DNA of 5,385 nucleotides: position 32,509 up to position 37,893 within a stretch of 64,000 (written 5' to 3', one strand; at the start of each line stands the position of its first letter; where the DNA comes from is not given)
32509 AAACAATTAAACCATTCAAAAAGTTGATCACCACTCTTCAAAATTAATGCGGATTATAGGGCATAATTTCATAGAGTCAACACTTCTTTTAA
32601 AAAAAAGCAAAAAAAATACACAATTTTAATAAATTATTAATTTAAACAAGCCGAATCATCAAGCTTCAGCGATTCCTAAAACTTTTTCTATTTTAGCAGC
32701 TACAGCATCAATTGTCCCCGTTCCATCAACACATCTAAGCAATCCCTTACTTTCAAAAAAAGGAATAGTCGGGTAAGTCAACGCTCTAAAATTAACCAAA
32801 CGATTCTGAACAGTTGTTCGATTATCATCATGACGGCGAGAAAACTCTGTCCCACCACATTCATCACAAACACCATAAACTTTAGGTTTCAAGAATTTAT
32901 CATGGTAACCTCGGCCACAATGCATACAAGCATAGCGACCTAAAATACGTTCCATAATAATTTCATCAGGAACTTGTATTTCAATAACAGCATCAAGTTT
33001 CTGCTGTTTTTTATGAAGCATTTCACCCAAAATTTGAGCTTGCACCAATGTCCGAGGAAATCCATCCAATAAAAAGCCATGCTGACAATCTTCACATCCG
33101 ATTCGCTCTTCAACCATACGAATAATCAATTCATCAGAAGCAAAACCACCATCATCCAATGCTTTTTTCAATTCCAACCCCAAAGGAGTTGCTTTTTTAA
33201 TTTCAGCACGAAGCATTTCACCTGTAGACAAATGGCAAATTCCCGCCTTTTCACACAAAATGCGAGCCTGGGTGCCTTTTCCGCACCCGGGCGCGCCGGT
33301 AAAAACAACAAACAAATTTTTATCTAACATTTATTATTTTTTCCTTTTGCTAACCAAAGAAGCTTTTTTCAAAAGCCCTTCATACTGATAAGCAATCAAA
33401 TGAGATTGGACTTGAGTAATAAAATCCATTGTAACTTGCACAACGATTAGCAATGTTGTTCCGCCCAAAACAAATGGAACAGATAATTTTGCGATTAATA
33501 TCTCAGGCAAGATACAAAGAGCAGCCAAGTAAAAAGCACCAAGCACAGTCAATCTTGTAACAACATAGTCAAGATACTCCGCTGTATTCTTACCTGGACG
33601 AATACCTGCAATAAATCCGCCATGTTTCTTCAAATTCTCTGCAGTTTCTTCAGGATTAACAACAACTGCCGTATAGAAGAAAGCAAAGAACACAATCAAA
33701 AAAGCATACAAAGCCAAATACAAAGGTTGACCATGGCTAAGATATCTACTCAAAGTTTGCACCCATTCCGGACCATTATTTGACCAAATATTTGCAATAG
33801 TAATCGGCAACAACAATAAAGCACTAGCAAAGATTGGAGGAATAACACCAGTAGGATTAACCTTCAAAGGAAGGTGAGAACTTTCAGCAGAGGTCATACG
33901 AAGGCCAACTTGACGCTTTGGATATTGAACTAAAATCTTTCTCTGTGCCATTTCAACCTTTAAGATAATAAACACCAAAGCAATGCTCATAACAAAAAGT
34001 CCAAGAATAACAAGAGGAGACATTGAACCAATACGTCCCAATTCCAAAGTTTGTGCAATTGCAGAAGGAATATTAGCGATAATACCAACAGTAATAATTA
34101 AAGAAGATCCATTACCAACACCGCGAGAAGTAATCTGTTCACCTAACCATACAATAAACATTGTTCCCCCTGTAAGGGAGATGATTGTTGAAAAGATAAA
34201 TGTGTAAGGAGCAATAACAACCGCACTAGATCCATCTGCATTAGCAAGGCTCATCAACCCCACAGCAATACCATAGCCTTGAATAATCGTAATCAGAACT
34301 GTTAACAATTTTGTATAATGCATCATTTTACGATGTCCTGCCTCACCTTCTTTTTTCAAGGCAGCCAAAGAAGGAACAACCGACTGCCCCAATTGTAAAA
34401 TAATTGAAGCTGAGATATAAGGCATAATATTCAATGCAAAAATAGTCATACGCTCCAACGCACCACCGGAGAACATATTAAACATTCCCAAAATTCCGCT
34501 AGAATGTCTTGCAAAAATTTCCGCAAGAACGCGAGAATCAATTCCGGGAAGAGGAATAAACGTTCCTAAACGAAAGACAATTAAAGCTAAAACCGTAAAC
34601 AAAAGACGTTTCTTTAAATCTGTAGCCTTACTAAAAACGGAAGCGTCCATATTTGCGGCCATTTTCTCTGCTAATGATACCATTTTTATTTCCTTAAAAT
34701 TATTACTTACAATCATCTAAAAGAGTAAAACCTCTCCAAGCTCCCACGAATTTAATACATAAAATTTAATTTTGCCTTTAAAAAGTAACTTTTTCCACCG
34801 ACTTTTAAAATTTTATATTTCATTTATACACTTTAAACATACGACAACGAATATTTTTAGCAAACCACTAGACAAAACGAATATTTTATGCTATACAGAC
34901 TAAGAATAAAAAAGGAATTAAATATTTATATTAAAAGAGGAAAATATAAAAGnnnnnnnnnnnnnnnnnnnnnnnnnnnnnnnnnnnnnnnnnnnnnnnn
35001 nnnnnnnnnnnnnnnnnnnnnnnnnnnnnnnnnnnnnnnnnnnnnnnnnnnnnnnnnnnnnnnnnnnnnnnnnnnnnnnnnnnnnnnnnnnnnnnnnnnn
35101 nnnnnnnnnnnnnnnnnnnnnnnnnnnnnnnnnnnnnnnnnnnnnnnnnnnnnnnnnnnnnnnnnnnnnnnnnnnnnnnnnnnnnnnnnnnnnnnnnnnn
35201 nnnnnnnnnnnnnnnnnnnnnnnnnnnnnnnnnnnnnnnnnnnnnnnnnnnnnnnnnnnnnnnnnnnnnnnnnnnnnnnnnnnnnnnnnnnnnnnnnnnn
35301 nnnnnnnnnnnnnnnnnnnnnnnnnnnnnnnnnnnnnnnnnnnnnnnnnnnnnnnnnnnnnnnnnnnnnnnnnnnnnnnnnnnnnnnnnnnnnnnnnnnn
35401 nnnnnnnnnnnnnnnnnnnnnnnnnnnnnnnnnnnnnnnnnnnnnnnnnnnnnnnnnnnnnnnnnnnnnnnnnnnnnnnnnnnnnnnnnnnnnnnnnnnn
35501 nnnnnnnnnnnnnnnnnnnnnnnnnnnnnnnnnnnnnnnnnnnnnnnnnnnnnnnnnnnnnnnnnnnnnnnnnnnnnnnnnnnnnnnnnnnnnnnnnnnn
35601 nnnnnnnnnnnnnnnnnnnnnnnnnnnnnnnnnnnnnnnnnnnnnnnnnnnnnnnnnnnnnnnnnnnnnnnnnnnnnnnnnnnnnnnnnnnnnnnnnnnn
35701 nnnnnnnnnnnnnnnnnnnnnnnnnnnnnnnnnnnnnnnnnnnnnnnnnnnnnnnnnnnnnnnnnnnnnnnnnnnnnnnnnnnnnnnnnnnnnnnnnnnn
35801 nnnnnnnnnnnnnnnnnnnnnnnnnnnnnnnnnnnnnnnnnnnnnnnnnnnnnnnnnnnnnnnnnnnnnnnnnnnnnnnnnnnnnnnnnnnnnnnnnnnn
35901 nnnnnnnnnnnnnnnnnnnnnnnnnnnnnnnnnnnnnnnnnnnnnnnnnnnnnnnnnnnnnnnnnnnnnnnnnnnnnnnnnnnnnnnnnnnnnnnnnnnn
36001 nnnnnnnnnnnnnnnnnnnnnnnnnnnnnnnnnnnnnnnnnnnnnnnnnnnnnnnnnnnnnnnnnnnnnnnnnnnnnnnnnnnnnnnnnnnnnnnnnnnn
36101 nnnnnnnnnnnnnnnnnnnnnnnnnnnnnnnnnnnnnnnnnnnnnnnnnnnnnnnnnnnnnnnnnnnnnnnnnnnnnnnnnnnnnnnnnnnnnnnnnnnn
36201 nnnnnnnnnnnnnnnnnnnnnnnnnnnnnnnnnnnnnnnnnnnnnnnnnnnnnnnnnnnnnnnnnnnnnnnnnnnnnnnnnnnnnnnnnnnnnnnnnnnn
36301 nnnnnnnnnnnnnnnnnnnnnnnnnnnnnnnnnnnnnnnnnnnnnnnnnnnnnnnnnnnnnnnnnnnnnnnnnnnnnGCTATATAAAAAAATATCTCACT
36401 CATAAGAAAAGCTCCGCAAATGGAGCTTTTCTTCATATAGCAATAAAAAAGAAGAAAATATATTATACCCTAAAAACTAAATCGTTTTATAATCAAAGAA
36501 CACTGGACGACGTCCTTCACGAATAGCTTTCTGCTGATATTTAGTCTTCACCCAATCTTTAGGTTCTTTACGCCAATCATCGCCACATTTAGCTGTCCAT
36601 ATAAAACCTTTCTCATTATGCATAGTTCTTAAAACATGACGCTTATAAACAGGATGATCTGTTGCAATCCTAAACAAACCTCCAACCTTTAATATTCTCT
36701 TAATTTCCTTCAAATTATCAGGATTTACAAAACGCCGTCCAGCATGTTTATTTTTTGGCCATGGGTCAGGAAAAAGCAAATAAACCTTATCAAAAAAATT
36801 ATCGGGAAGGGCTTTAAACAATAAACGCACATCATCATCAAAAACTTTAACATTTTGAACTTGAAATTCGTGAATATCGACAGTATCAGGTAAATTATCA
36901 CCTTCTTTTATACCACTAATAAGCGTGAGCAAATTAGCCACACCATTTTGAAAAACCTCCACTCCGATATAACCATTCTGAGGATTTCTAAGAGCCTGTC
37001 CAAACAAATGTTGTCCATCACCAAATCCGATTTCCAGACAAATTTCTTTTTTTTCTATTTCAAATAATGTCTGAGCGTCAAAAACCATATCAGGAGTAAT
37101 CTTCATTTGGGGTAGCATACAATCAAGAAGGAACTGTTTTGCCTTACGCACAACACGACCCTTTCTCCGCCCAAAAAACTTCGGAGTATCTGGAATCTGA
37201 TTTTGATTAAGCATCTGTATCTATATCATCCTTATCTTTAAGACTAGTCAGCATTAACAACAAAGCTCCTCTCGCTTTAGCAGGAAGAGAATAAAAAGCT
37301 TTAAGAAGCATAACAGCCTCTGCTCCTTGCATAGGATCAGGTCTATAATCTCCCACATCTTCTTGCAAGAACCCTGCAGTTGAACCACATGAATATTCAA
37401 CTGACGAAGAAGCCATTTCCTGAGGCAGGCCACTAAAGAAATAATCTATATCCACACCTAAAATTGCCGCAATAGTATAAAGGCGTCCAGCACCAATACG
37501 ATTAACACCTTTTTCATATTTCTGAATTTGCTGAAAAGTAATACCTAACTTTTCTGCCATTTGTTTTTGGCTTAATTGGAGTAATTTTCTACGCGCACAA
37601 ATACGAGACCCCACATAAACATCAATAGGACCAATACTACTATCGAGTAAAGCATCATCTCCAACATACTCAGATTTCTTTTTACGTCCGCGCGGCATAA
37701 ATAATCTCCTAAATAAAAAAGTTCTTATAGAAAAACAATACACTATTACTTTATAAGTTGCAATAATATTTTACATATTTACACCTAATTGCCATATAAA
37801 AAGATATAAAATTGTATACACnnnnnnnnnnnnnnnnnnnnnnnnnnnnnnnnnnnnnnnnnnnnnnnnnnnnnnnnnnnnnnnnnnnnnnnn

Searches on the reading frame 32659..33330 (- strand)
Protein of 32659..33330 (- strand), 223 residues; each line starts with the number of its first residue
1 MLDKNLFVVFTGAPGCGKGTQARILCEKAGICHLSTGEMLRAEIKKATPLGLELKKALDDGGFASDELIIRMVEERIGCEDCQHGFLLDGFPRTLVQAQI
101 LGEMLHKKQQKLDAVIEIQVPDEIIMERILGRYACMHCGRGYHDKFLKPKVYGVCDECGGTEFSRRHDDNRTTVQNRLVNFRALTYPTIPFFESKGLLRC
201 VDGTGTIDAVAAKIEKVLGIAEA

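Call 52: search_protein_families(library=pfam, proteins=[window:32659-33330:-], max_evalue=0.00001)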
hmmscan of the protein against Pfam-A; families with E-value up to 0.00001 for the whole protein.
window:32659-33330:- (223 aa): 3 families
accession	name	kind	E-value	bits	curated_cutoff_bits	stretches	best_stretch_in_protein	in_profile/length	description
PF00406.28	ADK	-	7.6e-50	169.4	26.8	1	11-196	2-150/151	Adenylate kinase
PF13207.12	AAA_17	-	2e-27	96.6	27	1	11-132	1-122/136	AAA domain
PF05191.20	ADK_lid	-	3.6e-11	43.2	26.6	1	132-168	1-36/36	Adenylate kinase, active site lid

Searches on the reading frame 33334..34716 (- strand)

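Call 52: search_protein_families(library=pfam, proteins=[window:33334-34716:-], max_evalue=0.00001)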
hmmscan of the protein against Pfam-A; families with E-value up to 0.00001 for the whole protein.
window:33334-34716:- (460 aa): 1 family
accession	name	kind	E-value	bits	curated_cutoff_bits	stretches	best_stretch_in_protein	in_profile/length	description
PF00344.25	SecY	-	8e-105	351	32.2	1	91-432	1-305/306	SecY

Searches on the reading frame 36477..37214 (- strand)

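Call 52: search_protein_families(library=pfam, proteins=[window:36477-37214:-], max_evalue=0.00001)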
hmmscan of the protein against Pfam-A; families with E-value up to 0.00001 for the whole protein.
window:36477-37214:- (245 aa): 1 family
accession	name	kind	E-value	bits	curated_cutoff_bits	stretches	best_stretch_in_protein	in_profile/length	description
PF02390.23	Methyltransf_4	-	7.1e-39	133.5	24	1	56-235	2-168/173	Putative methyltransferase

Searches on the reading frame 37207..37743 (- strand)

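Call 52: search_protein_families(library=pfam, proteins=[window:37207-37743:-], max_evalue=0.00001)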
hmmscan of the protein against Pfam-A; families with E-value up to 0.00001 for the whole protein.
window:37207-37743:- (178 aa): 2 families
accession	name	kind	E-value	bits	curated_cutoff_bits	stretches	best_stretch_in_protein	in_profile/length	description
PF01381.28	HTH_3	-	4.4e-14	52.7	23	1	51-102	4-55/55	Helix-turn-helix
PF12844.13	HTH_19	-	9.7e-10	38.7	30.2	1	45-105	1-61/64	Helix-turn-helix domain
